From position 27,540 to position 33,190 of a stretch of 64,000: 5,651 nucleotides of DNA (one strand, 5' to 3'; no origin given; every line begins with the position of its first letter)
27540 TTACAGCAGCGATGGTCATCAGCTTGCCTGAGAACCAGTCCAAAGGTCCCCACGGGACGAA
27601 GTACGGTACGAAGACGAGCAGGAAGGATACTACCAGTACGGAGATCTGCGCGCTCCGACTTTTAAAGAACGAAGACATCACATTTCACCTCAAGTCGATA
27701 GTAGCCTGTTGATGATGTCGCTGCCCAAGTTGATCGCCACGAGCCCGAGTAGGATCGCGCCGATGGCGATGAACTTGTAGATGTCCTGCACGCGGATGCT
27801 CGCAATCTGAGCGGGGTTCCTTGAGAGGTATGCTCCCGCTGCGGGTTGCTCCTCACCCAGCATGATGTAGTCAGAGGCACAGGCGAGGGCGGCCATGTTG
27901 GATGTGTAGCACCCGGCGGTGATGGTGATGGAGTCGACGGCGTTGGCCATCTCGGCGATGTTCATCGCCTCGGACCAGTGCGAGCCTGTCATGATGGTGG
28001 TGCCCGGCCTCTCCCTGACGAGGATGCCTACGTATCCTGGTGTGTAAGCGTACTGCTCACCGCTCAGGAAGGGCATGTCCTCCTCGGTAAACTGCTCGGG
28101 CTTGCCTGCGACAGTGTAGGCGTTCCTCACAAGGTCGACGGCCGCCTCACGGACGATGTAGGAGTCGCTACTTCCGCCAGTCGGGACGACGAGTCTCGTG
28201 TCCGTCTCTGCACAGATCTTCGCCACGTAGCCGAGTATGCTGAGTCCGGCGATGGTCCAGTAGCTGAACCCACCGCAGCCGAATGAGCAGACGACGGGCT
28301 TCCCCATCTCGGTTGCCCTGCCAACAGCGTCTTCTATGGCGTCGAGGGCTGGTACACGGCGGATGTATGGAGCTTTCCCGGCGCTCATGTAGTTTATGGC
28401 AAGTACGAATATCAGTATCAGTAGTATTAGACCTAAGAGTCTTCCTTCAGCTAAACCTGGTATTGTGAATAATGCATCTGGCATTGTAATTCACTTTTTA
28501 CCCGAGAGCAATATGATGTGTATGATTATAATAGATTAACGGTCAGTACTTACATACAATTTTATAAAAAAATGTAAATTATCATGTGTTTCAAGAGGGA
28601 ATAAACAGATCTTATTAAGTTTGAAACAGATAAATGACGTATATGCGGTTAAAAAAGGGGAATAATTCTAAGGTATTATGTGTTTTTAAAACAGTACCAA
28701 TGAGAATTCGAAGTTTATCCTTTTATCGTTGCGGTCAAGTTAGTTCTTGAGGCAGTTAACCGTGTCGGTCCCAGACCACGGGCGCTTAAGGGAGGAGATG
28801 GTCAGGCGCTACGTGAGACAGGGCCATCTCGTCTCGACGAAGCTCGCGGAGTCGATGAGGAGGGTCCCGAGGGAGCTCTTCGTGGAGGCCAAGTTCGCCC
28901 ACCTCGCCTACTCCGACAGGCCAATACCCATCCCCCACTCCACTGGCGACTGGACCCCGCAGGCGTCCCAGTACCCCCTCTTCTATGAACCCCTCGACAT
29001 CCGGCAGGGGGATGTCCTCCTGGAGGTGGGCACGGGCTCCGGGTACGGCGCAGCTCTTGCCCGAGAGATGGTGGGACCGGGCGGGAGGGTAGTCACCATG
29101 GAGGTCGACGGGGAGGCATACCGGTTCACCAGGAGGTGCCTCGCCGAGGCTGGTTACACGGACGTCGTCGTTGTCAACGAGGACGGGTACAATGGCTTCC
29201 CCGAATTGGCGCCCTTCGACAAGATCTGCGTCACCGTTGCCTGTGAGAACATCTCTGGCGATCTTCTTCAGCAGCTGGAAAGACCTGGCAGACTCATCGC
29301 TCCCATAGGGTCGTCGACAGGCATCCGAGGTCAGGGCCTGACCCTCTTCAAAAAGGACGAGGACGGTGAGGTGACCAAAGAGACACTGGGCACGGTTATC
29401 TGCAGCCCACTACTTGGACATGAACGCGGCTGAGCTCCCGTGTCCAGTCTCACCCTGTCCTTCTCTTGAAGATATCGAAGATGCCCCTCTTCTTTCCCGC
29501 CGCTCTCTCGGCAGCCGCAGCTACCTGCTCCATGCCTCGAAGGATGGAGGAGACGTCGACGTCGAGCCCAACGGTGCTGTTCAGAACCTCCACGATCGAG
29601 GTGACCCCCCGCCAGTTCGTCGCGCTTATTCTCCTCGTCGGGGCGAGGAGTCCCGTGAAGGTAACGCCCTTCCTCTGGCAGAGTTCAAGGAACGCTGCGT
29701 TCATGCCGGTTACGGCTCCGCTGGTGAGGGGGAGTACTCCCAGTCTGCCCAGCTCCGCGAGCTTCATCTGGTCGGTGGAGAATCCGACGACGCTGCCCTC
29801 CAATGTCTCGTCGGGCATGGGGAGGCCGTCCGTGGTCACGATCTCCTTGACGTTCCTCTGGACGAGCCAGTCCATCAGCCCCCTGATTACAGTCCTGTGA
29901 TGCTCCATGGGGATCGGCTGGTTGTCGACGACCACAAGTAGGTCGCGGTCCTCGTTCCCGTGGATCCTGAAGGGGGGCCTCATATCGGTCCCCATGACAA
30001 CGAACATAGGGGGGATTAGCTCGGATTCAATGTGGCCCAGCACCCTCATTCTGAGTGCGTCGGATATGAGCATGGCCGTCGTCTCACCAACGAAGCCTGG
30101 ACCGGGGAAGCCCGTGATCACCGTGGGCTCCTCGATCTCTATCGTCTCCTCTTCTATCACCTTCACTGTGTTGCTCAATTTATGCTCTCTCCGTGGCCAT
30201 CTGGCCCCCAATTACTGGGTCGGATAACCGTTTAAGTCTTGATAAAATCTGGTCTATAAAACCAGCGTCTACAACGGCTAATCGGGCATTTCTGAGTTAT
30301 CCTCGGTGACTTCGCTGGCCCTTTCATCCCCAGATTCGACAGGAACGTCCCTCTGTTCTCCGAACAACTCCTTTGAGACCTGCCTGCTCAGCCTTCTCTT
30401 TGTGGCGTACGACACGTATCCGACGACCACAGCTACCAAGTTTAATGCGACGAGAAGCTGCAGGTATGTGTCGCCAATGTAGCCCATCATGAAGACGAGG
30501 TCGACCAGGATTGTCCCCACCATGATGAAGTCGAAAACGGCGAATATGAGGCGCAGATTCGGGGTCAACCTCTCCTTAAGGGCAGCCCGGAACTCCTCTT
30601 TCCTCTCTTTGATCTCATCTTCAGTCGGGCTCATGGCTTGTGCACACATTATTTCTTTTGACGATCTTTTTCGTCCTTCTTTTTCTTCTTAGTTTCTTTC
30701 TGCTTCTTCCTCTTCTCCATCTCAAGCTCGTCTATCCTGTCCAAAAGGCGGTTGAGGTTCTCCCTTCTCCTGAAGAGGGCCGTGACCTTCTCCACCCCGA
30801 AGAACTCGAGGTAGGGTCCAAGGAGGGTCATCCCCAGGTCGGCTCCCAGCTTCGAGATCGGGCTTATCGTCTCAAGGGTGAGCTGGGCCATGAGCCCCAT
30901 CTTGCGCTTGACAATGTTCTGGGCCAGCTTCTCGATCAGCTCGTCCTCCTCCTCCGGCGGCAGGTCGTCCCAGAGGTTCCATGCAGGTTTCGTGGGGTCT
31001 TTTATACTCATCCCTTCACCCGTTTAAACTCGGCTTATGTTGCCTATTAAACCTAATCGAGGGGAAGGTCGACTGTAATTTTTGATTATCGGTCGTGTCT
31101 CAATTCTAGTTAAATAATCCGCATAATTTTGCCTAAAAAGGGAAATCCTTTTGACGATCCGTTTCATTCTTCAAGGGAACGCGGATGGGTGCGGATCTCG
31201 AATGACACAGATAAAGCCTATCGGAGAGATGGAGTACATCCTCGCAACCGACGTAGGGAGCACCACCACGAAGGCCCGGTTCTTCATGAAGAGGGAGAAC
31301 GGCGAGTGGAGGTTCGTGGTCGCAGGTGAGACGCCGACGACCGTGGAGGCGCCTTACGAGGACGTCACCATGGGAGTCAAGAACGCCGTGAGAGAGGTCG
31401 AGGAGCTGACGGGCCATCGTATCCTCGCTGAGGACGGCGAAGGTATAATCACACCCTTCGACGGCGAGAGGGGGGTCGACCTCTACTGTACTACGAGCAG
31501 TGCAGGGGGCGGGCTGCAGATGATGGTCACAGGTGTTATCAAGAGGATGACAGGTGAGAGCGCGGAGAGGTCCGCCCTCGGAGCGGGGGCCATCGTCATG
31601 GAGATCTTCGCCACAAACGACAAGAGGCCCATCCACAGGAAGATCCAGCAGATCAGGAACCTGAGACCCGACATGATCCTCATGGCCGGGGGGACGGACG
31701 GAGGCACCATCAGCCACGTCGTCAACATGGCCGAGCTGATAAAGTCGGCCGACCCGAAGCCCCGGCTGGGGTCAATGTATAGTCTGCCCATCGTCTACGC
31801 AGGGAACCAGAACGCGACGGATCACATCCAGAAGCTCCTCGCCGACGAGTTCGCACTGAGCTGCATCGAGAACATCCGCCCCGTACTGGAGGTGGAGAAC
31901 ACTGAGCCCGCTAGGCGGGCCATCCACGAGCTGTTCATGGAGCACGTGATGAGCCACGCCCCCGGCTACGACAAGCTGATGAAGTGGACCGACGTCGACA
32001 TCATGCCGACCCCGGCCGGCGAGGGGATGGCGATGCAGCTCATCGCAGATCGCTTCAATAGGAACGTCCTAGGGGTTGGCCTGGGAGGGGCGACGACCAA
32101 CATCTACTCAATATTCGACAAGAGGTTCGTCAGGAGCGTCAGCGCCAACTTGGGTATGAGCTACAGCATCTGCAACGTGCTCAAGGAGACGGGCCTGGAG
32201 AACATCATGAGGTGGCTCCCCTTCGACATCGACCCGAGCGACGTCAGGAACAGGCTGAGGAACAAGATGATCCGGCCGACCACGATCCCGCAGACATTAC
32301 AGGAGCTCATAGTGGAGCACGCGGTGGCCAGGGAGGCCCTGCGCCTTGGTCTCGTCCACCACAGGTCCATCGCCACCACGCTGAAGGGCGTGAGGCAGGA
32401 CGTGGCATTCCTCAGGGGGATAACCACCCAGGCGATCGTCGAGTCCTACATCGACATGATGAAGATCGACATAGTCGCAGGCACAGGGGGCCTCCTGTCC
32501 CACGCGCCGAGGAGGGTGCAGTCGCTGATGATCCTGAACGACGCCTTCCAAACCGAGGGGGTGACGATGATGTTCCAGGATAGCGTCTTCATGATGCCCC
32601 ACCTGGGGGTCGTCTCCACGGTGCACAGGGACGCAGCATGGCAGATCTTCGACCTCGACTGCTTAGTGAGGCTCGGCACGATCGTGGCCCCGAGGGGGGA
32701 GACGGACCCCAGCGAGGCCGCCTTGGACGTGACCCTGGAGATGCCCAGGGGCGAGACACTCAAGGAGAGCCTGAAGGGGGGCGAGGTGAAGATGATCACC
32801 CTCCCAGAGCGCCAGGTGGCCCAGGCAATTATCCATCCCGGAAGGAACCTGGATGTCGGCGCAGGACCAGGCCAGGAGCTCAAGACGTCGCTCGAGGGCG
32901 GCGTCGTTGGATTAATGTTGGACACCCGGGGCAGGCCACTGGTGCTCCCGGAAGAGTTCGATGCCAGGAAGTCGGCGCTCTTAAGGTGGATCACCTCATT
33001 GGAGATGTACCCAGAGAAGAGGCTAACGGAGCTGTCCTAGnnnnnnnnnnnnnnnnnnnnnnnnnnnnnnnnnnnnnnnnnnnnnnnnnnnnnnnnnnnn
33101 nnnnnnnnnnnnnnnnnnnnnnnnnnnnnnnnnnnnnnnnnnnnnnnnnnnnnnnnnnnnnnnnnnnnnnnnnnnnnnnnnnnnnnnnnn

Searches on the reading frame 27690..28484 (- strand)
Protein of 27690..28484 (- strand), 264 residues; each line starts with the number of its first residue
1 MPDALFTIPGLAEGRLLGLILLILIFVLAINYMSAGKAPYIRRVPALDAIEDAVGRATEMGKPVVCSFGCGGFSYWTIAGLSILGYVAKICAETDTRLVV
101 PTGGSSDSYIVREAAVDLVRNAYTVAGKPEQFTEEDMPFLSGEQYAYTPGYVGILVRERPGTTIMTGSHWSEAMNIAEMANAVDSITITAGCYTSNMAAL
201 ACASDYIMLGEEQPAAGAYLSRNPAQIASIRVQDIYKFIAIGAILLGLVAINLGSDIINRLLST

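Call 11: search_protein_families(library=pfam, proteins=[window:27690-28484:-], max_evalue=0.01)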
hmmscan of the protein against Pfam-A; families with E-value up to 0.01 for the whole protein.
window:27690-28484:- (264 aa): 1 family
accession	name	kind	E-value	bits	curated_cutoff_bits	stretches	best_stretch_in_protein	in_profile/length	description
PF20539.3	DUF6754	-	1.3e-59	201.9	27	1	18-259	16-254/257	Domain of unknown function (DUF6754)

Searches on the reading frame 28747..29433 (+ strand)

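Call 11: search_protein_families(library=pfam, proteins=[window:28747-29433:+], max_evalue=0.01)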
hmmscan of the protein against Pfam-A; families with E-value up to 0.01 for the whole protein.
window:28747-29433:+ (228 aa): 7 families
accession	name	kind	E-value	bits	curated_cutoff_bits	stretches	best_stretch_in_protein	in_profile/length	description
PF01135.25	PCMT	-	5.1e-42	144.5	20.3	1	16-225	4-208/210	Protein-L-isoaspartate(D-aspartate) O-methyltransferase (PCMT)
PF02353.26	CMAS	-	4.6e-07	29.9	27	1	72-169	47-140/273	Mycolic acid cyclopropane synthetase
PF13649.12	Methyltransf_25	-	0.00045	21.3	27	1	92-177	2-86/97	Methyltransferase domain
PF08704.16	GCD14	-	0.0007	19.8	26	1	81-145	34-98/247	tRNA methyltransferase complex GCD14 subunit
PF13847.12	Methyltransf_31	-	0.0007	19.7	27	1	86-163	2-81/145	Methyltransferase domain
PF01596.23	Methyltransf_3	-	0.0022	17.7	22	1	89-142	46-99/204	O-methyltransferase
PF08242.18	Methyltransf_12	-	0.0077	17.4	30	0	92-186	1-94/98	Methyltransferase domain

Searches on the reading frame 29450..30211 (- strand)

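Call 11: search_protein_families(library=pfam, proteins=[window:29450-30211:-], max_evalue=0.01)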
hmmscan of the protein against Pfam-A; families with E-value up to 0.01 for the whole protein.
window:29450-30211:- (253 aa): 1 family
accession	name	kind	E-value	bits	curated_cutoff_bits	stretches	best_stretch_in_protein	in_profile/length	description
PF09754.15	PAC2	-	9.9e-29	101.1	25.8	1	32-236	2-213/215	PAC2 family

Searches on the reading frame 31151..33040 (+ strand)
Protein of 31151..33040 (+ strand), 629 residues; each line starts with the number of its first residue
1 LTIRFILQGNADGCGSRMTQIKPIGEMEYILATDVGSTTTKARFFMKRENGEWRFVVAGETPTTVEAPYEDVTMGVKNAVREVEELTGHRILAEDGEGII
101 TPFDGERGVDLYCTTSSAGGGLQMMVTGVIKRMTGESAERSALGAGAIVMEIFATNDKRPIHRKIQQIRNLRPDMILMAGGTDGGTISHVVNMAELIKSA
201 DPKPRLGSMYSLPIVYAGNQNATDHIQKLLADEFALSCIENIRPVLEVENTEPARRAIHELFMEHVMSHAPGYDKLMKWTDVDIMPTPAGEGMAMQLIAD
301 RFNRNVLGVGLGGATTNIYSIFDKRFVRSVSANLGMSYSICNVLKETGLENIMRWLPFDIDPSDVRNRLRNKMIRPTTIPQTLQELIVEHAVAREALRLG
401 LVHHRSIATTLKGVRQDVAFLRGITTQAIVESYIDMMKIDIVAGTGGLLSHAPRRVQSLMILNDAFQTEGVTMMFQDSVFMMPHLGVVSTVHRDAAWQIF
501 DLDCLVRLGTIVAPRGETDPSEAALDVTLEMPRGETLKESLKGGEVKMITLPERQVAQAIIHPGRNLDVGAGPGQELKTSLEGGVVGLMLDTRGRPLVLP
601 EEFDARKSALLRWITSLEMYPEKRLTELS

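Call 11: search_protein_families(library=pfam, proteins=[window:31151-33040:+], max_evalue=0.01)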
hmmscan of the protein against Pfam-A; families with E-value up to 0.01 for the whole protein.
window:31151-33040:+ (629 aa): 1 family
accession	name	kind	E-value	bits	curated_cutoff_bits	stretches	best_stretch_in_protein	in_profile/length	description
PF13941.12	MutL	-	1.7e-114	383.5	27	1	30-501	1-447/450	MutL protein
